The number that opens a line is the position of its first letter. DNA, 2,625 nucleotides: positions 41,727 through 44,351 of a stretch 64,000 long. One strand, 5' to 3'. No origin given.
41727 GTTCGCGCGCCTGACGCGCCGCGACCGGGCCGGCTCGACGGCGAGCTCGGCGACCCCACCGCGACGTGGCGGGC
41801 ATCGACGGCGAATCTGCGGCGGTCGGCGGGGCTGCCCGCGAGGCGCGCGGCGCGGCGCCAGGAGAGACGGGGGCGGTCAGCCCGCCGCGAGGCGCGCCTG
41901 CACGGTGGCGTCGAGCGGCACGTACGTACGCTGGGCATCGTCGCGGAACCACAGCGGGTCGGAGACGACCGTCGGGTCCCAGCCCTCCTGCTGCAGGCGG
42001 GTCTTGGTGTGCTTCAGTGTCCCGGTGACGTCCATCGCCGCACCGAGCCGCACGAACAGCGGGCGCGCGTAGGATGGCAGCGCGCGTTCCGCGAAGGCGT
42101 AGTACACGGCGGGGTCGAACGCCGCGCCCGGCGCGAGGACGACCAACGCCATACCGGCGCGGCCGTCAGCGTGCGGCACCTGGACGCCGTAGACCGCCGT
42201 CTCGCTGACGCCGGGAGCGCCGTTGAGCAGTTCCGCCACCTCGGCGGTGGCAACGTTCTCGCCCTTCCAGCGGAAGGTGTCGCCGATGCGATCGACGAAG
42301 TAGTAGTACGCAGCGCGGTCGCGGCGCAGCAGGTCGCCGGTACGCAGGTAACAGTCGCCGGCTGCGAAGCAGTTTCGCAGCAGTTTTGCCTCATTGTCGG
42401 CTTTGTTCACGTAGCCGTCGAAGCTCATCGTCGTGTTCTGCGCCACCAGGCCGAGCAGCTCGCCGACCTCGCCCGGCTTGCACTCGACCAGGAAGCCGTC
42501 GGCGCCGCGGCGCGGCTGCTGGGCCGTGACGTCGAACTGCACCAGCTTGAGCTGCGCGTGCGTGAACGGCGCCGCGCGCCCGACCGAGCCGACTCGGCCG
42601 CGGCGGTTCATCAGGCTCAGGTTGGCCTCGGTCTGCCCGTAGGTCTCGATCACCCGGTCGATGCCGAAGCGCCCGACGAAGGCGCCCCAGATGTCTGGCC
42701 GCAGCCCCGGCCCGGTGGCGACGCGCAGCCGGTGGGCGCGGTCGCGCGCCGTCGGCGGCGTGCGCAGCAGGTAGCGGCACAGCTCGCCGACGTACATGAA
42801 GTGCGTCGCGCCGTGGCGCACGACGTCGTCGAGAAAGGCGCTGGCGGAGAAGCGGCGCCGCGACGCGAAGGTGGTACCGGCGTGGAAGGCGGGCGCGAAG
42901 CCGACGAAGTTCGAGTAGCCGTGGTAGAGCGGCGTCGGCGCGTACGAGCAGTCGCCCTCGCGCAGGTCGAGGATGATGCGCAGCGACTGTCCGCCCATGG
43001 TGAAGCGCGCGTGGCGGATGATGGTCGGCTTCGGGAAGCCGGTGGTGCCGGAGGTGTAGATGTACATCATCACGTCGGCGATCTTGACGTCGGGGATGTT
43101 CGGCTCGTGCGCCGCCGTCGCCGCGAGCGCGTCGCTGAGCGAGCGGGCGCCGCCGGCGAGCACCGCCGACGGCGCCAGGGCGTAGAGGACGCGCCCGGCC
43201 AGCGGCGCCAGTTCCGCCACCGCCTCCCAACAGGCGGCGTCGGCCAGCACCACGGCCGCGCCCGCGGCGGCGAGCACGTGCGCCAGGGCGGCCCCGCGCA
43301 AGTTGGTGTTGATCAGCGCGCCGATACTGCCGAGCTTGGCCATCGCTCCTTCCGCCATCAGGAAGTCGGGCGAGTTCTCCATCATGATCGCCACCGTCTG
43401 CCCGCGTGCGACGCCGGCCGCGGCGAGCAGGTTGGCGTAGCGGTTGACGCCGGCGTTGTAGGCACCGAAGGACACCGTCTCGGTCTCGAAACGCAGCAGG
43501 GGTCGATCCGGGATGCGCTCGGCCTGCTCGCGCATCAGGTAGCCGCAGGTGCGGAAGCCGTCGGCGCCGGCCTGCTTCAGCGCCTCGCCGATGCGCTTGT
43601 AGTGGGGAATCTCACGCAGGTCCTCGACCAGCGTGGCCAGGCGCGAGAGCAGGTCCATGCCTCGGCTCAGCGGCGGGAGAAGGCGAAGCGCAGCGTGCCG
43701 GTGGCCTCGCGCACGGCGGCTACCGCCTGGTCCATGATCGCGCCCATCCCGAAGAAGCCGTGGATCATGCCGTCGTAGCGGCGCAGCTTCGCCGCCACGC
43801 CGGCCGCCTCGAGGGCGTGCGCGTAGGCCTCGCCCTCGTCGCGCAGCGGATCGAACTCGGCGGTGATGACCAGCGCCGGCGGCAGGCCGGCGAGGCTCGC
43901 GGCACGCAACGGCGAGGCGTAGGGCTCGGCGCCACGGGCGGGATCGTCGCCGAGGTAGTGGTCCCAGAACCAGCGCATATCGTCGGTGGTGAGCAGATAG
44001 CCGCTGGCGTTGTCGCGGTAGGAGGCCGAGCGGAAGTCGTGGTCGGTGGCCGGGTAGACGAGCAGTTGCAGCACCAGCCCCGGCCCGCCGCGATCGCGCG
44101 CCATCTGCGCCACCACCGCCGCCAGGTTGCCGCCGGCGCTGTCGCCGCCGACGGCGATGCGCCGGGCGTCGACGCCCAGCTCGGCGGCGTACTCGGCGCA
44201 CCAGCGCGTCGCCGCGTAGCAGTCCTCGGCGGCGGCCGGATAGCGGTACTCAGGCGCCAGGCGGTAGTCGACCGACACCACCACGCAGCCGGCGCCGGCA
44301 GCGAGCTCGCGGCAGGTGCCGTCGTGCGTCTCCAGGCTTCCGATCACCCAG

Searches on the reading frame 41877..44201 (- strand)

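Call 66: search_protein_families(library=pfam, proteins=[window:41877-44201:-], max_evalue=0.0001)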
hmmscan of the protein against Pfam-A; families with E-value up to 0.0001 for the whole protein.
window:41877-44201:- (774 aa): 2 families
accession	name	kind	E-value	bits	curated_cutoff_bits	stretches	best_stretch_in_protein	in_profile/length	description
PF00501.34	AMP-binding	-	5.5e-55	187.2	29.9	1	224-582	2-372/384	AMP-binding enzyme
PF13193.12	AMP-binding_C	-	7.4e-07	30.4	24.5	1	654-728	1-74/76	AMP-binding enzyme C-terminal domain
